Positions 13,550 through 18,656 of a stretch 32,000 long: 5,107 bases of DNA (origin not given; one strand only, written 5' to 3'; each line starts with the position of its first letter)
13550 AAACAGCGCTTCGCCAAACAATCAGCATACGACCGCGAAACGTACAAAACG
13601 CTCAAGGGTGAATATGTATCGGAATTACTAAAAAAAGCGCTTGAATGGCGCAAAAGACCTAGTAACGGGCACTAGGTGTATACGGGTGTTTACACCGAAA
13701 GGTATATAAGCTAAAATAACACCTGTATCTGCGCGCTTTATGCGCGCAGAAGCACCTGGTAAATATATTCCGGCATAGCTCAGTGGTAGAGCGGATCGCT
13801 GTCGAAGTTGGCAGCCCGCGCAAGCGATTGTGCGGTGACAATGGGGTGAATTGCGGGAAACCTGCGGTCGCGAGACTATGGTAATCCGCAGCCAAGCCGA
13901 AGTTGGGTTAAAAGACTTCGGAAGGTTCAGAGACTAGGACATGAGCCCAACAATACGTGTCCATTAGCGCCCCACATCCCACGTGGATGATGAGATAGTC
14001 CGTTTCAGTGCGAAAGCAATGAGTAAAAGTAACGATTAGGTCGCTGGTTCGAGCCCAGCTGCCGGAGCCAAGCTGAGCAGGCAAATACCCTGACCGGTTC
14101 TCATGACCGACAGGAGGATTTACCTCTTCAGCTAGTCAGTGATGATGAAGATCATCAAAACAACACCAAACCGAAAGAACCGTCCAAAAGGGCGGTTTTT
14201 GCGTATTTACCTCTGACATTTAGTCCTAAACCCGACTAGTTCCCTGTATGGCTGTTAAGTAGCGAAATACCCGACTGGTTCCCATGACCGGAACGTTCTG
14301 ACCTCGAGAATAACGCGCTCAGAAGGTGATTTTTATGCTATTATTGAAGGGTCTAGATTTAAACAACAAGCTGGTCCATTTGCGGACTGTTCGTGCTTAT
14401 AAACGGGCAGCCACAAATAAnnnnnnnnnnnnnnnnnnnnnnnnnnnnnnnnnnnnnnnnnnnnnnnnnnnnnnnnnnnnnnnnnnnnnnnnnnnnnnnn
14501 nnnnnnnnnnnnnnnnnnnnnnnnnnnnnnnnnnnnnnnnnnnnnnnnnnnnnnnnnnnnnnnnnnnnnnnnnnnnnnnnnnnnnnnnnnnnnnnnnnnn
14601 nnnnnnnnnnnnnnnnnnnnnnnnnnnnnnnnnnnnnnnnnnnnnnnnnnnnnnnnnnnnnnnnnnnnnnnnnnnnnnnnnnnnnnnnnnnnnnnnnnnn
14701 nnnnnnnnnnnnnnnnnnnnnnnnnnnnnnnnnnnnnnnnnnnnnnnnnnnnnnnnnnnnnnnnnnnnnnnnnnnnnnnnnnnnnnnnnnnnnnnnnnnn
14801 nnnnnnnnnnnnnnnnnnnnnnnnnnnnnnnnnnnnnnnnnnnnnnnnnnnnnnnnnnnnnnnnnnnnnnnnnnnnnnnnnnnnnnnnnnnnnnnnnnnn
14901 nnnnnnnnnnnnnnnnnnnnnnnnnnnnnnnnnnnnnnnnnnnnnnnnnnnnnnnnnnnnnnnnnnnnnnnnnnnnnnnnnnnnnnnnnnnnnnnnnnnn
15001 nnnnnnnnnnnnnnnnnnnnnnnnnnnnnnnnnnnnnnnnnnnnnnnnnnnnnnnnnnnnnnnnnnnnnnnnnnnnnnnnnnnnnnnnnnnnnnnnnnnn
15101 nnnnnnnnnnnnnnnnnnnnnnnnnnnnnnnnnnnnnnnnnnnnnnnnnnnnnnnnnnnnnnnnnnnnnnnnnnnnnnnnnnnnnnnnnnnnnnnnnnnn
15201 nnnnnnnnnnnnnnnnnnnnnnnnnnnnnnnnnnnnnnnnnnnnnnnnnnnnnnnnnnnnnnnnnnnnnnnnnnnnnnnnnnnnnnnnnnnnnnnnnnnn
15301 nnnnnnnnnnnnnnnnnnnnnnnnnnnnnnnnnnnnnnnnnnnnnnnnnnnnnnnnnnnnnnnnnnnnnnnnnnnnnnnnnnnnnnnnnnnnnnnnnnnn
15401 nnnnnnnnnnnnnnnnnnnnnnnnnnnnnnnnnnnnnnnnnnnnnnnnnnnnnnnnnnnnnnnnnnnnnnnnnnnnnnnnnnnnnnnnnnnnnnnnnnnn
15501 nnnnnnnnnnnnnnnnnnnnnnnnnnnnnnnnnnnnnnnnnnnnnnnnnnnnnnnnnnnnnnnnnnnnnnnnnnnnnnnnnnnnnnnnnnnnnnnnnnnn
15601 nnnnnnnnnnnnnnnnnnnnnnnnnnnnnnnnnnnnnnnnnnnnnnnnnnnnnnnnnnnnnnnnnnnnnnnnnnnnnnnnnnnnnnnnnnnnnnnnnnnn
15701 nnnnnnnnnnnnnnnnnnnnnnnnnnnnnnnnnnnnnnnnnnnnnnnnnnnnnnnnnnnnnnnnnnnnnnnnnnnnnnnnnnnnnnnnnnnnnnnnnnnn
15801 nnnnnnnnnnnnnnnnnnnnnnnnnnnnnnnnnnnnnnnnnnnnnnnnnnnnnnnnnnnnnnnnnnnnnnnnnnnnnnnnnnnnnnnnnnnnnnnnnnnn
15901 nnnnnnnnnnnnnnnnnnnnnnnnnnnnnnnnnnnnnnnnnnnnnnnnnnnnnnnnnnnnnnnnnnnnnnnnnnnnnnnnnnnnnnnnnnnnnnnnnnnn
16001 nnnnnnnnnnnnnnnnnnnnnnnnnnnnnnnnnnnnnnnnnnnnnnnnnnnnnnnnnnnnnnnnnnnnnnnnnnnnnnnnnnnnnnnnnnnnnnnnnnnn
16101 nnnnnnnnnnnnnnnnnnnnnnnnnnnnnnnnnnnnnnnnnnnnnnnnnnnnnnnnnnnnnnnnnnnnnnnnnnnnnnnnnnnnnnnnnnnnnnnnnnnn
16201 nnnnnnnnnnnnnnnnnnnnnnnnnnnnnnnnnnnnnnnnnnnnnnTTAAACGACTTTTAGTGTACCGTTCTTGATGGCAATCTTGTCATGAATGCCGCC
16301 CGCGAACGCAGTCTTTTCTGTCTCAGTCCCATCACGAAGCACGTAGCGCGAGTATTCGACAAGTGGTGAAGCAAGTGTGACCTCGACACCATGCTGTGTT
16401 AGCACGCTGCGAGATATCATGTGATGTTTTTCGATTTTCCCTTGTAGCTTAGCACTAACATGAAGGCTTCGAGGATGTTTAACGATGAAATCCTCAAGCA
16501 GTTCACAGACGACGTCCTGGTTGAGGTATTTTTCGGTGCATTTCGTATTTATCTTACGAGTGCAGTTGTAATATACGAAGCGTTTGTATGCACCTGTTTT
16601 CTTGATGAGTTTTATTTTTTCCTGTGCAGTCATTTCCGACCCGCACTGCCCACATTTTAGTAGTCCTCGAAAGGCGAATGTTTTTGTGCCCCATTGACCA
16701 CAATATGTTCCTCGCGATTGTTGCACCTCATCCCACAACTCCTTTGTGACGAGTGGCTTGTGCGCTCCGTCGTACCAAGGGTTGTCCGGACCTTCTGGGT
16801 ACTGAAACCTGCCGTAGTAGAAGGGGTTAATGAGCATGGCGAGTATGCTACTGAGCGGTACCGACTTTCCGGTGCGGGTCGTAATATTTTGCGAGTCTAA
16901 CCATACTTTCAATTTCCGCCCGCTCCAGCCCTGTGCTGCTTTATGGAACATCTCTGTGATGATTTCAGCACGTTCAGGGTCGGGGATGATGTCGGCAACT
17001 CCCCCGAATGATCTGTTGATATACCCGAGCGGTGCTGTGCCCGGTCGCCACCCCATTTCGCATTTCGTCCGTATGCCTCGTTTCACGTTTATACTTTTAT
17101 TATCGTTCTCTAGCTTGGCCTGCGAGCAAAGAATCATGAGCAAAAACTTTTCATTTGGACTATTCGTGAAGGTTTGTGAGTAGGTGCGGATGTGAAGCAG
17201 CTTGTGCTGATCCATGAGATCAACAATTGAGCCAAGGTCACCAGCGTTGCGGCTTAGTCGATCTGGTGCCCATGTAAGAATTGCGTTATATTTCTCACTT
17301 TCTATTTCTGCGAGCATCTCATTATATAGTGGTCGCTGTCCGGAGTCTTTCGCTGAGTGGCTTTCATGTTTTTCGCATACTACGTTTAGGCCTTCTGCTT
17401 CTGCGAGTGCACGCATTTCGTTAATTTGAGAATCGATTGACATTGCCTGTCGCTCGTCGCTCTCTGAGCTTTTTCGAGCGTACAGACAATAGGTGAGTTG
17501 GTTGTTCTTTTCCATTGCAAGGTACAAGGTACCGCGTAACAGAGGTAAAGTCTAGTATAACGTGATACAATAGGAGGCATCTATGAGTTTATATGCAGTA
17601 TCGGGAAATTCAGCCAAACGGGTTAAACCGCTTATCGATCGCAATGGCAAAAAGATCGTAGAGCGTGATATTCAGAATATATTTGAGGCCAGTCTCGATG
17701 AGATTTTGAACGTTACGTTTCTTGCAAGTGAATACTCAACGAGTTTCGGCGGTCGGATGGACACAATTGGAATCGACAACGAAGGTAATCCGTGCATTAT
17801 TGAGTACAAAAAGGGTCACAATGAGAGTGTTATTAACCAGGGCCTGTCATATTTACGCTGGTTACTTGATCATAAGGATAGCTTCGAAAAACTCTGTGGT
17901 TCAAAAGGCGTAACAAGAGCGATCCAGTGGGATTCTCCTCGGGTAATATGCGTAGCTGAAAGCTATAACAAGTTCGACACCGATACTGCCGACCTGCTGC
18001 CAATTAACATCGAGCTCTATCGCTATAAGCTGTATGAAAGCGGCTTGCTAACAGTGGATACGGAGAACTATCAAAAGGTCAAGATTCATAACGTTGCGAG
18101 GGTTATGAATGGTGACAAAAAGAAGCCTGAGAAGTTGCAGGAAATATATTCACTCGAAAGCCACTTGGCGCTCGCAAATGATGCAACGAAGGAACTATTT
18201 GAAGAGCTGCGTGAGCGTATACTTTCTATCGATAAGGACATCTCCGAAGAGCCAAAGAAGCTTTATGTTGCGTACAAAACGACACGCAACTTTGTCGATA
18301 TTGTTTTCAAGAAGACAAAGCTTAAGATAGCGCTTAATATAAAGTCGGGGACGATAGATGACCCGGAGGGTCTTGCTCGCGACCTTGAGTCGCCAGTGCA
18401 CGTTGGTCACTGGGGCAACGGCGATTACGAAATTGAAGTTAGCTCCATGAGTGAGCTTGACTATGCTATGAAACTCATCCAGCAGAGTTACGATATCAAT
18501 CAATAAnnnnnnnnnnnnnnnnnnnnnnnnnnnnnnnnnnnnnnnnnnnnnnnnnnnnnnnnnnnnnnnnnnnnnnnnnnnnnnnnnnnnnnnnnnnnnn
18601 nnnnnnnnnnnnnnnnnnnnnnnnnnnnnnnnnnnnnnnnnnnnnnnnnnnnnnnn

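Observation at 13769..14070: tRNA-Asn(GUU) split by a self-splicing-type group I intron between anticodon positions 35 and 36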

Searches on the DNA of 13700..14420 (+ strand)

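Call 8: search_dna_similar(query=window:13700-14100:+, collection=ecoli_genomes, mode=distant)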
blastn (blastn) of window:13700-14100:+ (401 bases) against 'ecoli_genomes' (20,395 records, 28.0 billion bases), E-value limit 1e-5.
No match.

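Call 39: search_dna_similar(query=window:13803-14029:+, collection=phages, mode=distant, max_evalue=0.001, max_rows=25)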
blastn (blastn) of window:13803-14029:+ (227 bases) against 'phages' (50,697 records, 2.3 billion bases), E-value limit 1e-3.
Records with a match: 5; places in all: 5; records where one place covers at least 80% of the query: 0.
Best place of each record, by identity: 80-90% 2; 60-80% 3.
By first word of the organism name: Pseudomonas 2; Bacillus 2; Kolpuevirus 1.
By host as written in the record: Pseudomonas aeruginosa 2; Bacillus subtilis W-23-S(r); Bacillus licheniformis ATCC 9945a 2; Bacteroides cellulosilyticus 1.
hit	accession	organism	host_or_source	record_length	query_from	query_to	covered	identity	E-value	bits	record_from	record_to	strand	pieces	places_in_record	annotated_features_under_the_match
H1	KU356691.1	Pseudomonas phage ZC08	Pseudomonas aeruginosa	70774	42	140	44%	75.0%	2e-7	61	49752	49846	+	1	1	none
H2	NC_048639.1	Pseudomonas phage ZC08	Pseudomonas aeruginosa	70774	42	140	44%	75.0%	2e-7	61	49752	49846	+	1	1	none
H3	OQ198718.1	Kolpuevirus sp. 'frurule'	Bacteroides cellulosilyticus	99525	44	134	40%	73.7%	4e-4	50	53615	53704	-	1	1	none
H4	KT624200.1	Bacillus phage SP-15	Bacillus subtilis W-23-S(r); Bacillus ...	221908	157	198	19%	85.7%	4e-4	50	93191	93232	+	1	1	none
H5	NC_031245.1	Bacillus phage SP-15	Bacillus subtilis W-23-S(r); Bacillus ...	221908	157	198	19%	85.7%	4e-4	50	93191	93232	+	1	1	none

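Call 61: search_rna_families(source=window, start=14050, end=14420, threshold=evalue, max_evalue=1)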
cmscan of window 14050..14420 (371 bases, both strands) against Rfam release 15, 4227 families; matches with E-value up to 1: 0.
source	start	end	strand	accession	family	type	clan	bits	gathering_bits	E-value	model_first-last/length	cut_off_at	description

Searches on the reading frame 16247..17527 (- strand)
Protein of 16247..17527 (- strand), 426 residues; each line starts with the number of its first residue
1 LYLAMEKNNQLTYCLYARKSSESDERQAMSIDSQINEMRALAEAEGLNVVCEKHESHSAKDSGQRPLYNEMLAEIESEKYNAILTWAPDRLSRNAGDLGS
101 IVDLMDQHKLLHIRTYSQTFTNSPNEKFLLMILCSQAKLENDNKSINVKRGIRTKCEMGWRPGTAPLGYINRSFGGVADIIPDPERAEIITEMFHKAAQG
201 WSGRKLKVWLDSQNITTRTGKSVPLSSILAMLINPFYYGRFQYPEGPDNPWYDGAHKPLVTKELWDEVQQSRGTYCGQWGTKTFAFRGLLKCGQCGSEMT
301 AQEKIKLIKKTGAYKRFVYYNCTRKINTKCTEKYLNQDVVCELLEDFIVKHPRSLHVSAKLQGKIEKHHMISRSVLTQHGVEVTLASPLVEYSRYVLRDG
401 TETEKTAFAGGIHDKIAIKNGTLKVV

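Call 7: search_protein_families(library=pfam, proteins=[window:16247-17527:-])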
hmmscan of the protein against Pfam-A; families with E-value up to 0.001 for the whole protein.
window:16247-17527:- (426 aa): 3 families
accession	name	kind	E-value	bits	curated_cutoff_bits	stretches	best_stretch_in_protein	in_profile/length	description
PF00239.26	Resolvase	-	2.3e-20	73.6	23.3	1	15-159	3-143/145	Resolvase, N terminal domain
PF07508.19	Recombinase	-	2.4e-15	57.1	21.1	1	184-272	1-99/102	Recombinase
PF13408.12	Zn_ribbon_recom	-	2.4e-10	41.1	25.3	1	286-347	2-56/58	Recombinase zinc beta ribbon domain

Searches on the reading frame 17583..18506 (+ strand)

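Call 7: search_protein_families(library=pfam, proteins=[window:17583-18506:+])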
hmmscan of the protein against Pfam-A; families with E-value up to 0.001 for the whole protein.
window:17583-18506:+ (307 aa): 1 family
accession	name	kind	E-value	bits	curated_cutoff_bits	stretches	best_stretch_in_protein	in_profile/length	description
PF18899.5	DUF5655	-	3.9e-15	56.3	24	1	193-306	3-109/109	Domain of unknown function (DUF5655)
